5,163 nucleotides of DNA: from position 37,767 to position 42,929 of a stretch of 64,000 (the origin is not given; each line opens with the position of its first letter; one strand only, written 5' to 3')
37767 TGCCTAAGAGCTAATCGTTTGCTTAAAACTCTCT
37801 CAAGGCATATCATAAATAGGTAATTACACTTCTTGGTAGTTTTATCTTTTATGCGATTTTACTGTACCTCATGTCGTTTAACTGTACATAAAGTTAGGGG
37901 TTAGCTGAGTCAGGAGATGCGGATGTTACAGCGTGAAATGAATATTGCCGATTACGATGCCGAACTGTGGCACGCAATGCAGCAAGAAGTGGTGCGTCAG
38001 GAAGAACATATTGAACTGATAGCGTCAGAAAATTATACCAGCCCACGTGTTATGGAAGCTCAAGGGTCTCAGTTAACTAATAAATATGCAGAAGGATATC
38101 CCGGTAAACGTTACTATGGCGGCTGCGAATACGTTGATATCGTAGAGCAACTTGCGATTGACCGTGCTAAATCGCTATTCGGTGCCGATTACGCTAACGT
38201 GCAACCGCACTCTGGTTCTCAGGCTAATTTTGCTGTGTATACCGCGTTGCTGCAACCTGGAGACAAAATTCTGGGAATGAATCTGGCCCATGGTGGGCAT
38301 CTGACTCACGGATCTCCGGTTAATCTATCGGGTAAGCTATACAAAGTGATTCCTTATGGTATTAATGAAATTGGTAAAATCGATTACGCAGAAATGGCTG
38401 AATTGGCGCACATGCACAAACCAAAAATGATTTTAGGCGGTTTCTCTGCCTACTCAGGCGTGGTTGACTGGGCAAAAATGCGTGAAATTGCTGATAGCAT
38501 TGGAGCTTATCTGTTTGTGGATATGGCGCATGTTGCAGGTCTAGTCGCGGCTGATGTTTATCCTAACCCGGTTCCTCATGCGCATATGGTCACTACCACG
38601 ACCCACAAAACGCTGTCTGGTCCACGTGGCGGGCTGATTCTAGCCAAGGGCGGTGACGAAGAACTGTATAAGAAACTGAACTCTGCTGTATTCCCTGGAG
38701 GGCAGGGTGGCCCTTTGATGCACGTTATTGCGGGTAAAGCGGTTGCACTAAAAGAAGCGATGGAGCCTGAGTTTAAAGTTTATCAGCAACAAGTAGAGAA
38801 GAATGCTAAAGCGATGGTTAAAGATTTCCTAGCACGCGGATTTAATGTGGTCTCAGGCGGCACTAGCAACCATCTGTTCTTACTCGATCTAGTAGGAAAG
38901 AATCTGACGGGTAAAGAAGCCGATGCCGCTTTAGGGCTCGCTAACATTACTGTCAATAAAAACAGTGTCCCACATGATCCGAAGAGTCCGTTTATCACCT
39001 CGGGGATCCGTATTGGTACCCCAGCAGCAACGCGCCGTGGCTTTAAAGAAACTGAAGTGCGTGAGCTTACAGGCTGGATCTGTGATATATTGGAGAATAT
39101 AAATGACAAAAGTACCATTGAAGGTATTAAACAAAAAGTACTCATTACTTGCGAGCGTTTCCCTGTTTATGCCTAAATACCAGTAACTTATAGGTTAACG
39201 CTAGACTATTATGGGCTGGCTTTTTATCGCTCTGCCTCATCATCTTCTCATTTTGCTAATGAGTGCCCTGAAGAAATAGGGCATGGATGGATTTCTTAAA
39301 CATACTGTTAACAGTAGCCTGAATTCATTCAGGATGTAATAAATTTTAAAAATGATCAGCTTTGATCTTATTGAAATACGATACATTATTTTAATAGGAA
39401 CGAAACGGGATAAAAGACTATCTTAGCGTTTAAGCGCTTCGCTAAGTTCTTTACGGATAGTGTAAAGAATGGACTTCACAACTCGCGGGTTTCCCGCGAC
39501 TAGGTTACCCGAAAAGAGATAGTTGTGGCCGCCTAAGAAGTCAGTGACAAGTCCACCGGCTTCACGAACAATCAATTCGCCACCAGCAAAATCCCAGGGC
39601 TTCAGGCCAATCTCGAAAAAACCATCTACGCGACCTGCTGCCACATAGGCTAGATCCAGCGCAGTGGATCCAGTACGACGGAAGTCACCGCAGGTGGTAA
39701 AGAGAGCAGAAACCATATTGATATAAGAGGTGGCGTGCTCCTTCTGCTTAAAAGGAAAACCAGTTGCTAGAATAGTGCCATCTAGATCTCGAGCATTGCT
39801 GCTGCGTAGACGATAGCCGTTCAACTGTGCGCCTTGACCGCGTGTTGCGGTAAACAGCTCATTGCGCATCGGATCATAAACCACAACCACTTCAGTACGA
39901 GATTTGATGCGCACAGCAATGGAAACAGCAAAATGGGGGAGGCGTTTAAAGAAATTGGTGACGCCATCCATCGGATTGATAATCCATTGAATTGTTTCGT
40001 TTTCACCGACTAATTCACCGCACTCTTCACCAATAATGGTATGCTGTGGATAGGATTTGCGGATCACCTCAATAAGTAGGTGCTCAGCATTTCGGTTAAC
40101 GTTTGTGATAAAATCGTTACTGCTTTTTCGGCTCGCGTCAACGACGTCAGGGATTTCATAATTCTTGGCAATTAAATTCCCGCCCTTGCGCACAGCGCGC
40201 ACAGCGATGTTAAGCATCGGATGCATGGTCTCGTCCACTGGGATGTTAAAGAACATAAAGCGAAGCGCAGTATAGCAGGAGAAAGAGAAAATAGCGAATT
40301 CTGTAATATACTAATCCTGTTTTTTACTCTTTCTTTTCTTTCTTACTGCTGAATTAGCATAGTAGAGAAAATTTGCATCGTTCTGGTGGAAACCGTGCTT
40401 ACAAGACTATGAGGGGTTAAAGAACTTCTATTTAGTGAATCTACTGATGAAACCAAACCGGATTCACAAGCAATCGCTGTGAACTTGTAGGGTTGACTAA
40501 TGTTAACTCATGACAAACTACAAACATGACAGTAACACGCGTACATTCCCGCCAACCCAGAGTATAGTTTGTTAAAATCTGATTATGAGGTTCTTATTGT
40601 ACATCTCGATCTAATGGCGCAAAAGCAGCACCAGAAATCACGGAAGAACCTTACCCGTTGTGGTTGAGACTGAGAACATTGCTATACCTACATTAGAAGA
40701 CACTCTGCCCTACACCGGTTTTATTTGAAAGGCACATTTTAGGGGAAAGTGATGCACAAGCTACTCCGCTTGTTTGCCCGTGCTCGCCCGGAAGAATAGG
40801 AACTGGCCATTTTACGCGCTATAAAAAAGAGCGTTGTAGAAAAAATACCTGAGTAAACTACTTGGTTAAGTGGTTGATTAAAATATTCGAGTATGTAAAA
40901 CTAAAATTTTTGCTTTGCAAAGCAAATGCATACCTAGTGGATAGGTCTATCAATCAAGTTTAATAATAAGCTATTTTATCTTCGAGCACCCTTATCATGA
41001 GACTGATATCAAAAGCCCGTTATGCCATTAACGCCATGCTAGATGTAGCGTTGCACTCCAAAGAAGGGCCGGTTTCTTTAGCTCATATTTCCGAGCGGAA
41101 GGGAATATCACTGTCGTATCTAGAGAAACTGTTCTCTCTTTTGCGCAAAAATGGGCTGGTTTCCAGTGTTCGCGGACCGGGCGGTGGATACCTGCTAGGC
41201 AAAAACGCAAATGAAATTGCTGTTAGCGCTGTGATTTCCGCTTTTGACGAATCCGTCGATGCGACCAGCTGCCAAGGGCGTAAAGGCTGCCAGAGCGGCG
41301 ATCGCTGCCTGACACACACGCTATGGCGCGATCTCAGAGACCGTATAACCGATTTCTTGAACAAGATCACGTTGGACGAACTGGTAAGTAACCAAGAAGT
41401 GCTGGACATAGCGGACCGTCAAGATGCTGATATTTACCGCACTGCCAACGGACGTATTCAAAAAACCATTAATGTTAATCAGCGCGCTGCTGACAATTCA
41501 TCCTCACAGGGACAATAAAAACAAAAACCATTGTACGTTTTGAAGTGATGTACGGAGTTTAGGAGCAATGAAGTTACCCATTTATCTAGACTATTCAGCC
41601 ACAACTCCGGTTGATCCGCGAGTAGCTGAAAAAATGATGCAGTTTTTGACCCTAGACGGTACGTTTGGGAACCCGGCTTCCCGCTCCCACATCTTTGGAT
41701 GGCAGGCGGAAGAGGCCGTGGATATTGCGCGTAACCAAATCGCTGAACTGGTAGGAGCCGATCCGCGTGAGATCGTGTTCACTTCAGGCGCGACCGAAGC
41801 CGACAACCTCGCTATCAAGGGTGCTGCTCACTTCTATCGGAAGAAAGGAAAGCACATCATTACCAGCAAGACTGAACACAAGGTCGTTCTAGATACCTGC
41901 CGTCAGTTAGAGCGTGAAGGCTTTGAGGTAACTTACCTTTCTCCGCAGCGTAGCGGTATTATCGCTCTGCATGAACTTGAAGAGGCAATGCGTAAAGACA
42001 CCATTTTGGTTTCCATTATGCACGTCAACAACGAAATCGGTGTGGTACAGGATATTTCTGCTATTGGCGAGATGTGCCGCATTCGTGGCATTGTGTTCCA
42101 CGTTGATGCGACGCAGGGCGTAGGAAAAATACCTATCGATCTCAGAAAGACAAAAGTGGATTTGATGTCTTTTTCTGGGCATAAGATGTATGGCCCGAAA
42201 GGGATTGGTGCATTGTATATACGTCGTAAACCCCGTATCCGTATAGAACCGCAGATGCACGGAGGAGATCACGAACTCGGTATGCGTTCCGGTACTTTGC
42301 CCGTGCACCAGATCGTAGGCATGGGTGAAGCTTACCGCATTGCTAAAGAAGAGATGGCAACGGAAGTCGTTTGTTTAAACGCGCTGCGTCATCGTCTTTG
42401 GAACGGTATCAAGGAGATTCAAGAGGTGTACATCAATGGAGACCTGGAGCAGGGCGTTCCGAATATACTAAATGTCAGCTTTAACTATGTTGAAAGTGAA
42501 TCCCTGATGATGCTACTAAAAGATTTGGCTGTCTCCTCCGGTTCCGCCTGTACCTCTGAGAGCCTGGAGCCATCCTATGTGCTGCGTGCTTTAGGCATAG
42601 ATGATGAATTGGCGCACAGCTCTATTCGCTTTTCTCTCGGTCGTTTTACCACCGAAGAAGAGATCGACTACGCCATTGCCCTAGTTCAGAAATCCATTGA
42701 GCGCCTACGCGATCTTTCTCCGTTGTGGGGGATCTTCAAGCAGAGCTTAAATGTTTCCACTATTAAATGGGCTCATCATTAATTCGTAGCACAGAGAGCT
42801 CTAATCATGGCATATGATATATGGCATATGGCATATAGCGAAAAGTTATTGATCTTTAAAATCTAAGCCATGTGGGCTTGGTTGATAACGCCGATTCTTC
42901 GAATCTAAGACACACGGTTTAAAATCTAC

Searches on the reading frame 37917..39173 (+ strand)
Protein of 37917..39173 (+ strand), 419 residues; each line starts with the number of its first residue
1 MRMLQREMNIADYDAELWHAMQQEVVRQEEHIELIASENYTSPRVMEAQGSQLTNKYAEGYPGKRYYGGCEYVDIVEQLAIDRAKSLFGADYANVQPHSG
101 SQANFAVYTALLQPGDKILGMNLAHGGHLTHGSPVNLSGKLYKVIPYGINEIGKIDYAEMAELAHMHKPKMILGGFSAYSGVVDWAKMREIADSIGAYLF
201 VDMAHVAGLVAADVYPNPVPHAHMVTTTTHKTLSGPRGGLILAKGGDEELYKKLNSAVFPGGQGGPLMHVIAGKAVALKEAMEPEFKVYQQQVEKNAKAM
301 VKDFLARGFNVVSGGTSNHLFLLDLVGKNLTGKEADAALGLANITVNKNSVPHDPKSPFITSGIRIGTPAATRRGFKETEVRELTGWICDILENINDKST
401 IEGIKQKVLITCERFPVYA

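Call 43: search_protein_families(library=ncbifam, proteins=[window:37917-39173:+], max_evalue=1e-10)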
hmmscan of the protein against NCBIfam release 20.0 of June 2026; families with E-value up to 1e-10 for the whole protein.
window:37917-39173:+ (419 aa): 3 families
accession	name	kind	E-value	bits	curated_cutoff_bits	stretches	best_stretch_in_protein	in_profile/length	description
NF000586.1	PRK00011.1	subfamily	4e-195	648.3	335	1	14-418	1-404/404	serine hydroxymethyltransferase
NF010094.0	PRK13580.1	equivalog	1.1e-132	443.2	735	2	116-407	169-460/496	glycine hydroxymethyltransferase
TIGR04506.1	F_threo_transal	equivalog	1e-29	103.8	650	1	21-401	10-390/609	fluorothreonine transaldolase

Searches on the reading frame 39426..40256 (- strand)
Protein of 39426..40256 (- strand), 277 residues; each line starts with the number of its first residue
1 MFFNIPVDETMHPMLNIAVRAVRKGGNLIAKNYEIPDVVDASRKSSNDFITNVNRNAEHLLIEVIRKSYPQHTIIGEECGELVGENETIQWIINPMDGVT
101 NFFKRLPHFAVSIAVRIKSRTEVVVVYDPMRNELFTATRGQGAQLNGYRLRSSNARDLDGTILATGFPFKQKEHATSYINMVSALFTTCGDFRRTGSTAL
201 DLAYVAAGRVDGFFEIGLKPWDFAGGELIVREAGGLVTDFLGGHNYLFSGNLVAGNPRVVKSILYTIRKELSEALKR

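Call 43: search_protein_families(library=ncbifam, proteins=[window:39426-40256:-], max_evalue=1e-10)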
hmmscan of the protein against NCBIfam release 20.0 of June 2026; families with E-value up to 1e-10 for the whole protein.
window:39426-40256:- (277 aa): 6 families
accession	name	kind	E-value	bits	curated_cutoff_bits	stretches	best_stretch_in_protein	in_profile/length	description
NF008027.1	PRK10757.1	equivalog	5.4e-156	517.4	332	1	11-277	1-267/267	inositol-1-monophosphatase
NF009321.0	PRK12676.1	equivalog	4e-40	137.5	264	1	46-262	40-257/264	bifunctional fructose-bisphosphatase/inositol-phosphate phosphatase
TIGR02067.1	his_9_HisN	equivalog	5.7e-40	137.4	275.15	1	17-265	4-249/252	histidinol-phosphatase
TIGR01331.1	bisphos_cysQ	equivalog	1.3e-24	87.2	228.8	1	14-240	1-227/250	3'(2'),5'-bisphosphate nucleotidase CysQ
NF010678.0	PRK14076.1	equivalog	6.7e-18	64.9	493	1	57-242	49-253/570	bifunctional NADP phosphatase/NAD kinase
NF008182.0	PRK10931.1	equivalog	1.6e-13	50.3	379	1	14-242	1-225/246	3'(2'),5'-bisphosphate nucleotidase CysQ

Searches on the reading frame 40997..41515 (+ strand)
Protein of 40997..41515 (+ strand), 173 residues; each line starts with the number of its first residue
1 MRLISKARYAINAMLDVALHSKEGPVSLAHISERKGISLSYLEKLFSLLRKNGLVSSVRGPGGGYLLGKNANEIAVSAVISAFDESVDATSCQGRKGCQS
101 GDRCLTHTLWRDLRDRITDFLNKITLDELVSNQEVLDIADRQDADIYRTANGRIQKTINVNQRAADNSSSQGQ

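Call 43: search_protein_families(library=ncbifam, proteins=[window:40997-41515:+], max_evalue=1e-10)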
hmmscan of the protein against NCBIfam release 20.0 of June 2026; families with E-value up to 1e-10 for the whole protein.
window:40997-41515:+ (173 aa): 7 families
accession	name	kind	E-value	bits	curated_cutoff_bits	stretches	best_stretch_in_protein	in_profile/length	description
NF008110.0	PRK10857.1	equivalog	9.4e-87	288.9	275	1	1-164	1-164/164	Fe-S cluster assembly transcriptional regulator IscR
TIGR02010.1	IscR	equivalog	4.8e-59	198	207.55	1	1-134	1-134/135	Fe-S cluster assembly transcriptional regulator IscR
TIGR00738.1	rrf2_super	superfamily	4.7e-44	149.5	73.3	1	1-130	1-131/132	Rrf2 family transcriptional regulator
NF047409.1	Cys_reg_CymR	equivalog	1.8e-25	89.7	195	1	1-134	1-128/139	cysteine metabolism transcriptional regulator CymR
TIGR02944.1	suf_reg_Xantho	equivalog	1.3e-18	67.6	110.65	1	7-128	8-129/130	SUF system Fe-S cluster assembly regulator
NF008886.0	PRK11920.1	equivalog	5e-14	52.3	193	1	1-136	1-137/153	iron-responsive transcriptional regulator RirA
NF008240.0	PRK11014.1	equivalog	1.5e-11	44.5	182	1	1-135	1-133/141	nitric oxide-sensing transcriptional repressor NsrR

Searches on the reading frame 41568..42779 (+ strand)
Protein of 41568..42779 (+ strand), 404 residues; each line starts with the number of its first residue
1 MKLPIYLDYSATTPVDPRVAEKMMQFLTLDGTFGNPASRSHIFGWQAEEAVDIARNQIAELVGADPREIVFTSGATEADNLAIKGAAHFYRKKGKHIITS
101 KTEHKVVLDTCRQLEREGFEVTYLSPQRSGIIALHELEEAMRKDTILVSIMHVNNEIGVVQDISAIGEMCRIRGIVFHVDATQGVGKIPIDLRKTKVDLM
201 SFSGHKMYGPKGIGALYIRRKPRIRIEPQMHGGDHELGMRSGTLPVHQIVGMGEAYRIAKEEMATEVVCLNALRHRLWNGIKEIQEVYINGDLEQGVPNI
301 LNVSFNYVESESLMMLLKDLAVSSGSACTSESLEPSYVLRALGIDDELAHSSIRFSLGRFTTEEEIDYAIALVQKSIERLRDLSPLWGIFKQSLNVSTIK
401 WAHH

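Call 43: search_protein_families(library=ncbifam, proteins=[window:41568-42779:+], max_evalue=1e-10)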
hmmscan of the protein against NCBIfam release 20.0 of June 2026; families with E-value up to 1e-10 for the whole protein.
window:41568-42779:+ (404 aa): 15 families
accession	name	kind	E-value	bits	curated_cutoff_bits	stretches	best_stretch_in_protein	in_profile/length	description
NF010611.0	PRK14012.1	equivalog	2.5e-228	757.8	548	1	1-404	3-406/406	IscS subfamily cysteine desulfurase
TIGR02006.1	IscS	equivalog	3.3e-220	731.1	643.2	1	1-404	1-402/402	IscS subfamily cysteine desulfurase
TIGR03402.1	FeS_nifS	equivalog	1.3e-139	465.2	530.75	1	5-386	1-379/379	cysteine desulfurase NifS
TIGR03235.1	DNA_S_dndA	equivalog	8.6e-134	446.3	480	1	6-357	1-353/353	cysteine desulfurase DndA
TIGR03403.1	nifS_epsilon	equivalog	1.2e-111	373.2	587.7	1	5-384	1-380/382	NifS family cysteine desulfurase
NF002806.0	PRK02948.1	subfamily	8.5e-90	301.5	304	1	5-375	2-370/381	IscS subfamily cysteine desulfurase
TIGR01977.1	am_tr_V_EF2568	hypoth_equivalog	6.3e-52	176.8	377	1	5-374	1-374/376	cysteine desulfurase family protein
TIGR01979.1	sufS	subfamily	6e-50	170.2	475.1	1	5-378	20-400/403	SufS family cysteine desulfurase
NF040779.1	Sec_lyase_SclA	exception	9.8e-36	123.4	525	1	5-375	1-375/378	selenocysteine lyase SclA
NF041166.1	f2_encap_cargo1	exception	3.2e-34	119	800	1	5-233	247-475/623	family 2A encapsulin nanocompartment cargo protein cysteine desulfurase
NF008126.0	PRK10874.1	equivalog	7.4e-28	97.8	607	1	5-233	21-249/401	cysteine desulfurase CsdA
NF006791.0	PRK09295.1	equivalog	9.5e-27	94.1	661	1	5-233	25-253/406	cysteine desulfurase SufS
TIGR01976.1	am_tr_V_VC1184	hypoth_equivalog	4.3e-26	92.1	352.35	1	5-371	20-399/401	cysteine desulfurase-like protein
TIGR03392.1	FeS_syn_CsdA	equivalog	5e-26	91.8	493.6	1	5-224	18-237/398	cysteine desulfurase CsdA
TIGR04343.1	egtE_PLP_lyase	equivalog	1.4e-18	66.9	400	1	47-256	52-250/370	ergothioneine biosynthesis PLP-dependent enzyme EgtE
